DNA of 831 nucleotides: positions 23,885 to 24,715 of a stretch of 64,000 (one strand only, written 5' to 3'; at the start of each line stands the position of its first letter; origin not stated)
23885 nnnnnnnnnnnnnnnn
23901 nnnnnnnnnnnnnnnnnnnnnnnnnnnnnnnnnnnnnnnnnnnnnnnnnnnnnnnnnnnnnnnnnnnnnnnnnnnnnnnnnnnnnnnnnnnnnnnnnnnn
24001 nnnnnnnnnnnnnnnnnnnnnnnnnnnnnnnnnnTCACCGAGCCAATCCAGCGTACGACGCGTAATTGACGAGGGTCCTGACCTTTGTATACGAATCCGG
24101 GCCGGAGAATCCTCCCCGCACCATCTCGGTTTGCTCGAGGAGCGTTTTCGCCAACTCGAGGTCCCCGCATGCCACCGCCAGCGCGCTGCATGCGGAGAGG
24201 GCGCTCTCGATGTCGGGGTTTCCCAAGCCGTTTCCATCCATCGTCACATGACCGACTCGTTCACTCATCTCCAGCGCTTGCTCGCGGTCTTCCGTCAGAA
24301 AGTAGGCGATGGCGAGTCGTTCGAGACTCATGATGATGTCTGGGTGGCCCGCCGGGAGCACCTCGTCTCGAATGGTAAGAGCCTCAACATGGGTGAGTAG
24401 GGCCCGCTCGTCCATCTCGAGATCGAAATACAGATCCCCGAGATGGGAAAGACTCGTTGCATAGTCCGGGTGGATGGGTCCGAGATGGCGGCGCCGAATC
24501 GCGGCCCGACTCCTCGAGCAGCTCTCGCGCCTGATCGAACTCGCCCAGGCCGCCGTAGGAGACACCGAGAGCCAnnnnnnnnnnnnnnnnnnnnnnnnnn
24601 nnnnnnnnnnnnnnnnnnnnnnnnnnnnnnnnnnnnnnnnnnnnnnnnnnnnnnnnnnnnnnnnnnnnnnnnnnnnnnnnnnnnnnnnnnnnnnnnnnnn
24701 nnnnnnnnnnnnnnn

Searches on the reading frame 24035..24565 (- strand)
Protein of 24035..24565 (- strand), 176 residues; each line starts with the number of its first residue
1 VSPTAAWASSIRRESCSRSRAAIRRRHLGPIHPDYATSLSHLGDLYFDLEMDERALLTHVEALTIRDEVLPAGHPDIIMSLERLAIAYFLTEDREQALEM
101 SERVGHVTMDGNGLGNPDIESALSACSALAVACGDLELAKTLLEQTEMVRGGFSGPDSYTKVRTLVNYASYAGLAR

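Call 66: search_protein_families(library=pfam, proteins=[window:24035-24565:-])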
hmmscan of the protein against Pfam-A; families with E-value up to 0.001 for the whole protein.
window:24035-24565:- (176 aa): 3 families
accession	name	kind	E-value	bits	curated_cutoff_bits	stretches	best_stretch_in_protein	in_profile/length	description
PF13424.12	TPR_12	-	2.8e-12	47.1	30.1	2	18-67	28-76/77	Tetratricopeptide repeat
PF13374.12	TPR_10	-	2.4e-08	34.2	27.5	0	36-76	2-42/42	Tetratricopeptide repeat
PF24885.1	TPR_NPHP3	-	1.7e-05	24.8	100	1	22-103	127-208/239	Nephrocystin-3 TPR domain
